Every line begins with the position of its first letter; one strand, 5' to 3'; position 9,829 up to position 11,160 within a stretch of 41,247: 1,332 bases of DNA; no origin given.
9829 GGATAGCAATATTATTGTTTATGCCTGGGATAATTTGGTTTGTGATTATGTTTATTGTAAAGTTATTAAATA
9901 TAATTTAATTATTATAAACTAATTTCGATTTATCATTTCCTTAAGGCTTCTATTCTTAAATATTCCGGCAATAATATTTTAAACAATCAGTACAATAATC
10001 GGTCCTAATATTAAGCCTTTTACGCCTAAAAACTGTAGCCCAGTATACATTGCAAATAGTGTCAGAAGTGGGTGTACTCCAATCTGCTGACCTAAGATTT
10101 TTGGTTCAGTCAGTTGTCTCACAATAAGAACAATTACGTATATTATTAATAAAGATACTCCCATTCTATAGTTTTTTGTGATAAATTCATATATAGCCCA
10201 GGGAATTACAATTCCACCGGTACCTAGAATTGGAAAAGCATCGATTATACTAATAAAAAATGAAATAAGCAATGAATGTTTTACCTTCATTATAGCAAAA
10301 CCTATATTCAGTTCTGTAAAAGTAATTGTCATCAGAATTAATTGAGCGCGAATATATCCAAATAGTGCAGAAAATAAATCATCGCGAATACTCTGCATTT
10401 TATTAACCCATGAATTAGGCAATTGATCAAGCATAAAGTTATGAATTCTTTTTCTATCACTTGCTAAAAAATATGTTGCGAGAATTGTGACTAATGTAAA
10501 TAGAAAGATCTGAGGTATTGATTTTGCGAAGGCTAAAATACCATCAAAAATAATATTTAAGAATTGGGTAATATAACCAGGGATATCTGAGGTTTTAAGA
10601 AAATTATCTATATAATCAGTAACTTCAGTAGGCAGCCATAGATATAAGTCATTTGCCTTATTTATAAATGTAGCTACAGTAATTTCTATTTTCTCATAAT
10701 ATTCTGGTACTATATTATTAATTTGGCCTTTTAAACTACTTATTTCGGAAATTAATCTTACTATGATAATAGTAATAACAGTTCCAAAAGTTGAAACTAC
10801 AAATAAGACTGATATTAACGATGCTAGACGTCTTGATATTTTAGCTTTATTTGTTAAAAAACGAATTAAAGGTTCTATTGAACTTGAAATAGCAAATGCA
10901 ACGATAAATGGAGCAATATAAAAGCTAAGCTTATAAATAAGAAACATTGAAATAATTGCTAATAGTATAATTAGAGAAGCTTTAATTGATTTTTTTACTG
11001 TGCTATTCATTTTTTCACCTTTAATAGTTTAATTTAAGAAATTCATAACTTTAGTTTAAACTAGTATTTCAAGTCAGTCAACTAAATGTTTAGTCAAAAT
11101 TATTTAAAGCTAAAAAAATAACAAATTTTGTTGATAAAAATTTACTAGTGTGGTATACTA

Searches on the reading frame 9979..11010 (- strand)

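Call 87: search_protein_families(library=pfam, proteins=[window:9979-11010:-], max_evalue=0.00001)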
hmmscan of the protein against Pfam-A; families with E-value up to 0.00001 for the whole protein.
window:9979-11010:- (343 aa): 1 family
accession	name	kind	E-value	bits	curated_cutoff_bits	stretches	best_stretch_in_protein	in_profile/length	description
PF01594.21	AI-2E_transport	-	3.8e-45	154.9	34.3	1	13-342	2-318/327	AI-2E family transporter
